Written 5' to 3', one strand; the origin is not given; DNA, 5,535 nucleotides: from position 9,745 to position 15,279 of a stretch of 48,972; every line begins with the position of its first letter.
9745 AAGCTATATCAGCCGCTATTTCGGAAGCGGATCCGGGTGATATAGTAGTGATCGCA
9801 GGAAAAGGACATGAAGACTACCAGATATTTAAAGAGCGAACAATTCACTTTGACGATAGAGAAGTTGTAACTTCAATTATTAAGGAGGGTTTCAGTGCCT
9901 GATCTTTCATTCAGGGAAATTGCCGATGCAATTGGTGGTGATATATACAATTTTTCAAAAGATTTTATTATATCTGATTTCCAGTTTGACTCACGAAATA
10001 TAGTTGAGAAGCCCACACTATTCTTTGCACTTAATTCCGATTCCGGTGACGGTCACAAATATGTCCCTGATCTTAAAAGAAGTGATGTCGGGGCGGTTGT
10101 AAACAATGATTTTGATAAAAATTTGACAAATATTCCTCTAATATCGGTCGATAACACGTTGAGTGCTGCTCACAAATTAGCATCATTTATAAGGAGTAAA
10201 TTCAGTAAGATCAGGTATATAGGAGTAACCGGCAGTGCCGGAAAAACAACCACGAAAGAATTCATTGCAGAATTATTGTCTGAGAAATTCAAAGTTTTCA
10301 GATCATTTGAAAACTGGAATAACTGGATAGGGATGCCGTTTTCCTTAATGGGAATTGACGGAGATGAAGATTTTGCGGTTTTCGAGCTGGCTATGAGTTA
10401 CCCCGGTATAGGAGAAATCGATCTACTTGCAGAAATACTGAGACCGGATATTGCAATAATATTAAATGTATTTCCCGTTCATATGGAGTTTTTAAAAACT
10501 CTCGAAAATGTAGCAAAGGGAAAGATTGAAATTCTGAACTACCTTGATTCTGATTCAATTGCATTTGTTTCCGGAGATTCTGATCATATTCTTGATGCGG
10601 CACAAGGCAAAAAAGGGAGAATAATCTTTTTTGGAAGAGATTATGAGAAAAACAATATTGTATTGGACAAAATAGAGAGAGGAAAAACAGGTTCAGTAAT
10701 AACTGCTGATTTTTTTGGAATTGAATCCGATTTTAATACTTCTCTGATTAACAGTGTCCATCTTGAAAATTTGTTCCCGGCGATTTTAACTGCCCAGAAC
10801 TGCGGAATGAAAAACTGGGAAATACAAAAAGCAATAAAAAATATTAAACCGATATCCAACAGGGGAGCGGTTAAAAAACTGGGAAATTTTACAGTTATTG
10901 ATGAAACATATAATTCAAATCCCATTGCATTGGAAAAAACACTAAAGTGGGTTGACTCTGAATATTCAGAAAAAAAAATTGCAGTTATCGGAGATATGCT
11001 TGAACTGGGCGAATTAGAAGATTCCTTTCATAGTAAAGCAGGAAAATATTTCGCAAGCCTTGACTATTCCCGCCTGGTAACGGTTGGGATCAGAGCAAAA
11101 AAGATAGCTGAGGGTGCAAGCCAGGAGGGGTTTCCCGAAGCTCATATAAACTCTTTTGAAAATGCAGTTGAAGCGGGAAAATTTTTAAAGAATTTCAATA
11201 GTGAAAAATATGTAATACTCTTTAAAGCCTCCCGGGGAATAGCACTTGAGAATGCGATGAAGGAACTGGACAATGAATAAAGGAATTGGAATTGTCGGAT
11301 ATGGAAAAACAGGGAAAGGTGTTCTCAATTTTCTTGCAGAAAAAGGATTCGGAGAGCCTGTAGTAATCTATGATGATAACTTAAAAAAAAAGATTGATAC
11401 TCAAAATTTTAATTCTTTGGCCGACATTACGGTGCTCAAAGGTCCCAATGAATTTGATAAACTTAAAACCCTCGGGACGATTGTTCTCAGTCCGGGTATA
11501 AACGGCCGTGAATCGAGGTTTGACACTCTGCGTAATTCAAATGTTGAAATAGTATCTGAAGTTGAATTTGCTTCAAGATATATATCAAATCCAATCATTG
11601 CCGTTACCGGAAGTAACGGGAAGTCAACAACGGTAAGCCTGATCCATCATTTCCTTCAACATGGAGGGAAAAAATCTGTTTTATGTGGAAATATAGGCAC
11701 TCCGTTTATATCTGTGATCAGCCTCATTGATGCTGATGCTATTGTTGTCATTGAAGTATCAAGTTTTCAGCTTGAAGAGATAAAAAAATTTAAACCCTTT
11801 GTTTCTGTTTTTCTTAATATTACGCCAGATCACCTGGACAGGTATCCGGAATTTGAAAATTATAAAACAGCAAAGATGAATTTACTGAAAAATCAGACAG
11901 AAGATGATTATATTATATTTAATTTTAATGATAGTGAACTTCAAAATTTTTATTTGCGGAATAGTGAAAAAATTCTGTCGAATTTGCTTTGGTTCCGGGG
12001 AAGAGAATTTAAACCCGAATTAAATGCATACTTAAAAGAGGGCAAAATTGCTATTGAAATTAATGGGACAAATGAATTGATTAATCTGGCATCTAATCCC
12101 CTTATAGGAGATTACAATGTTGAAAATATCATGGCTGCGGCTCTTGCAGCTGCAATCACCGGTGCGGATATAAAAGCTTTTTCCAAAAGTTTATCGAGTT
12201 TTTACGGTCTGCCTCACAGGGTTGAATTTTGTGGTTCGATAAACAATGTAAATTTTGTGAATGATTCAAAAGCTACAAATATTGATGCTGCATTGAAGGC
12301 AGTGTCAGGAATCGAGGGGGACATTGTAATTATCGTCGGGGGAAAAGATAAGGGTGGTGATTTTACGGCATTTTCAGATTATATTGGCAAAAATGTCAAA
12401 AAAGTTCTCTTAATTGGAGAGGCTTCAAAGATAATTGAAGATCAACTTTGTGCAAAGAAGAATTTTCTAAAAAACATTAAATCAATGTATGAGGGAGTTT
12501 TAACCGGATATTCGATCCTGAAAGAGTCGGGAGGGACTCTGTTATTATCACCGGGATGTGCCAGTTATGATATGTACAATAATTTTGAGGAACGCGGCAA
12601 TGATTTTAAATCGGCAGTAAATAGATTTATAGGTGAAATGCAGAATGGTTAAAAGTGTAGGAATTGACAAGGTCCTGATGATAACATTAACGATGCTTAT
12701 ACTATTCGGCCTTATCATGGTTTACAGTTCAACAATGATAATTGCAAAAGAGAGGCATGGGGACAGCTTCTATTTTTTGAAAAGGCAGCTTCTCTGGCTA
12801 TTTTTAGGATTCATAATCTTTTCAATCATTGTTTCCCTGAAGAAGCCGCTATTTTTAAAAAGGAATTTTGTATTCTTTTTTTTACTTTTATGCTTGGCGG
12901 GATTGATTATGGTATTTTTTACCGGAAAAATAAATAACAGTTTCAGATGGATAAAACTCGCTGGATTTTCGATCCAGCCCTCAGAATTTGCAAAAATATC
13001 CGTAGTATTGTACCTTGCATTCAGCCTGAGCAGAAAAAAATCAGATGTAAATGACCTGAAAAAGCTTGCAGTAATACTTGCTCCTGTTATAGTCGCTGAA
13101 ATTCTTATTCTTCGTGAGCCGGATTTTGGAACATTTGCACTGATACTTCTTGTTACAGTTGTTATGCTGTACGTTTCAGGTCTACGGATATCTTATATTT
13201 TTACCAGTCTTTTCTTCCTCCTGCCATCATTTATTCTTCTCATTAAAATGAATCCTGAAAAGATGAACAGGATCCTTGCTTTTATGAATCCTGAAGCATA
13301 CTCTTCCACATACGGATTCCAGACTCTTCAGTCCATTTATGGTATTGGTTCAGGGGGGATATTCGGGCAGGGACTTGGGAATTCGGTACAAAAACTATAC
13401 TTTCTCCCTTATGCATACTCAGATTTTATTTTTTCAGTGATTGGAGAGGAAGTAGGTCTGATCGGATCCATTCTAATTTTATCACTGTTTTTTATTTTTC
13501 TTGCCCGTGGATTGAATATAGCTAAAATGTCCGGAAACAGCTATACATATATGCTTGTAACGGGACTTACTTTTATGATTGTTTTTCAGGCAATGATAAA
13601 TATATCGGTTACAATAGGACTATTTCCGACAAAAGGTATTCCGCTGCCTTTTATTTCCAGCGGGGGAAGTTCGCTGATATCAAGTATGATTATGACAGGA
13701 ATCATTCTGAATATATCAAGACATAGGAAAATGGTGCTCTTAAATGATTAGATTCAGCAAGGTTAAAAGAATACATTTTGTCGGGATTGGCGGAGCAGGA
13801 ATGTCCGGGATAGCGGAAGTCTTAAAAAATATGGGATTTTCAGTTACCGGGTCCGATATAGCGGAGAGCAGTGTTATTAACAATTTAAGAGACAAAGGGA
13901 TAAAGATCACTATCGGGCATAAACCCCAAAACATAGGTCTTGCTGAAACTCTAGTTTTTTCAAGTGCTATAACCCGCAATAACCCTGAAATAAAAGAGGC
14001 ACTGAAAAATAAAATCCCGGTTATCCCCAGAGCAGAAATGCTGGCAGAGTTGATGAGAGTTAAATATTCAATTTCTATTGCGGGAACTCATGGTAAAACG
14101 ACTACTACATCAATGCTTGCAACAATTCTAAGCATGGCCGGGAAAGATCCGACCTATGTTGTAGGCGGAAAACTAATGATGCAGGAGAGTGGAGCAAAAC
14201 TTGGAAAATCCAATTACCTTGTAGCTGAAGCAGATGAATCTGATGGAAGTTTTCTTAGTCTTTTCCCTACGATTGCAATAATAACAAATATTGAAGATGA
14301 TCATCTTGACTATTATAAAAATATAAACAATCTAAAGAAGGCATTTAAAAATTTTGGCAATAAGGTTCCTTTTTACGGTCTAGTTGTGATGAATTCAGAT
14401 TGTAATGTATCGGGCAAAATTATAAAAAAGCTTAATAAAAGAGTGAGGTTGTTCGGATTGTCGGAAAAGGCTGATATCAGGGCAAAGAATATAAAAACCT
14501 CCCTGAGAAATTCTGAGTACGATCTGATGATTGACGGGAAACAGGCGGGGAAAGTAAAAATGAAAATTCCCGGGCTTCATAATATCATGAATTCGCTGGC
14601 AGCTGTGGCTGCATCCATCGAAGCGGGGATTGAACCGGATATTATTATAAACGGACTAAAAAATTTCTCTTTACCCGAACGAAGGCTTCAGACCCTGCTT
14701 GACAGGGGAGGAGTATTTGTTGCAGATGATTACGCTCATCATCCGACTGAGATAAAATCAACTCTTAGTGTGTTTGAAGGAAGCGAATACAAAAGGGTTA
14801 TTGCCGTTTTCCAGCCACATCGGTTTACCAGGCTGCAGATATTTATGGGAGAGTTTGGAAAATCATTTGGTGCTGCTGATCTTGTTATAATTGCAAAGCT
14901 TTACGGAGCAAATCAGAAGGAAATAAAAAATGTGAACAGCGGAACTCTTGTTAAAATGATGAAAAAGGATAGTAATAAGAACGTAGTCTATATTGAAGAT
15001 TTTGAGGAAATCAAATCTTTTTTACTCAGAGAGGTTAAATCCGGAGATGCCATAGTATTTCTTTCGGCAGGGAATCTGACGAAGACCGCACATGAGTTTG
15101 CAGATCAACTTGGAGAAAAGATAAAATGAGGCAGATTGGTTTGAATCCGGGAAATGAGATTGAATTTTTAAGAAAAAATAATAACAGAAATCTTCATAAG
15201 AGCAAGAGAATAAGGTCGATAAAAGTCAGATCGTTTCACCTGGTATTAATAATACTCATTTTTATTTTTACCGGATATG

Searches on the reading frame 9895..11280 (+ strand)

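Call 77: search_protein_families(library=pfam, proteins=[window:9895-11280:+], max_evalue=0.00001)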
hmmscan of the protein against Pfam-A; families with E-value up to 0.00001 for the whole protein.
window:9895-11280:+ (461 aa): 2 families
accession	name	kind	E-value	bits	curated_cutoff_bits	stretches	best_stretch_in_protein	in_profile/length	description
PF08245.18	Mur_ligase_M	-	5.5e-33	115.1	24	1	111-299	1-199/200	Mur ligase middle domain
PF02875.26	Mur_ligase_C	-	2.3e-12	48.3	28.4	1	329-446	9-126/127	Mur ligase, glutamate ligase domain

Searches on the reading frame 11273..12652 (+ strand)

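Call 77: search_protein_families(library=pfam, proteins=[window:11273-12652:+], max_evalue=0.00001)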
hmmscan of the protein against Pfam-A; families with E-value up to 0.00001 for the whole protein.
window:11273-12652:+ (459 aa): 3 families
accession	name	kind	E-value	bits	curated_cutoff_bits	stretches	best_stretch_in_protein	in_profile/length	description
PF08245.18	Mur_ligase_M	-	1.6e-29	103.8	24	1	111-293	1-200/200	Mur ligase middle domain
PF21799.2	MurD-like_N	-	3.9e-09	37.1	27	1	5-94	3-87/88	Mur ligase MurD-like, N-terminal domain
PF02875.26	Mur_ligase_C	-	4.1e-08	34.5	28.4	1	315-424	1-122/127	Mur ligase, glutamate ligase domain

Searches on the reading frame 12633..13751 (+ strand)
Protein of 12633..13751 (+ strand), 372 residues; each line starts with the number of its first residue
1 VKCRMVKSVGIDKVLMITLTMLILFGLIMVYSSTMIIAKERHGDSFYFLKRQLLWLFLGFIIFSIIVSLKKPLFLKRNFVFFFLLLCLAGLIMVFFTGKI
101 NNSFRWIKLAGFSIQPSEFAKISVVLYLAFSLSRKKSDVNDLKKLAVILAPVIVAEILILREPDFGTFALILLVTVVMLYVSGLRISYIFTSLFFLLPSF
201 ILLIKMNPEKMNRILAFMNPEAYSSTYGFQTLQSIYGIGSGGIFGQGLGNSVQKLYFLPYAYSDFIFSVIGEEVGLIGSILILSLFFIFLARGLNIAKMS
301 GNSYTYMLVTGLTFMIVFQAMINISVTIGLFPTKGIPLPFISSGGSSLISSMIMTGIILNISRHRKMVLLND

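Call 77: search_protein_families(library=pfam, proteins=[window:12633-13751:+], max_evalue=0.00001)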
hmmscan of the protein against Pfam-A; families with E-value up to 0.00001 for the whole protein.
window:12633-13751:+ (372 aa): 1 family
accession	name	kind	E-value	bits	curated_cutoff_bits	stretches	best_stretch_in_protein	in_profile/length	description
PF01098.24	FTSW_RODA_SPOVE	-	3.4e-98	329.4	26.4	1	15-366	4-355/356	Cell cycle protein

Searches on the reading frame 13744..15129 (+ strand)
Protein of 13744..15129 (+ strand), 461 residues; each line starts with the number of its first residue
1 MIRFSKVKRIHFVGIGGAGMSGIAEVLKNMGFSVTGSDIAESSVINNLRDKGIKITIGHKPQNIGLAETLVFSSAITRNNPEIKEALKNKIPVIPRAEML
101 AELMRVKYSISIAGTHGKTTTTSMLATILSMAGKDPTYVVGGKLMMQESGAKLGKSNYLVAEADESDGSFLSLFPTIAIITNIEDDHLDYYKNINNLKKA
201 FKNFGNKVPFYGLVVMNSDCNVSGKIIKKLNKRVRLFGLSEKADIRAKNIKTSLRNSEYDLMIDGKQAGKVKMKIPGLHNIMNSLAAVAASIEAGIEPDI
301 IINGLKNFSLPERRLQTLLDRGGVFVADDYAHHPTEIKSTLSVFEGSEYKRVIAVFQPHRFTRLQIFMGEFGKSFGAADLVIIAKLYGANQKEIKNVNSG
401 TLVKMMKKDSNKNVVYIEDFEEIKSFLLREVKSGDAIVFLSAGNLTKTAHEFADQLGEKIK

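Call 77: search_protein_families(library=pfam, proteins=[window:13744-15129:+], max_evalue=0.00001)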
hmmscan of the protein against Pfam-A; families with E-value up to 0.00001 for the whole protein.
window:13744-15129:+ (461 aa): 3 families
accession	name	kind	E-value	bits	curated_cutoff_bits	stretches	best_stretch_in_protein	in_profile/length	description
PF08245.18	Mur_ligase_M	-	1.8e-33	116.6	24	1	112-290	1-199/200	Mur ligase middle domain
PF01225.30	Mur_ligase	-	2.2e-31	108.5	21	1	9-108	1-95/95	Mur ligase family, catalytic domain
PF02875.26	Mur_ligase_C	-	1.5e-17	65.1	28.4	1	313-443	1-127/127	Mur ligase, glutamate ligase domain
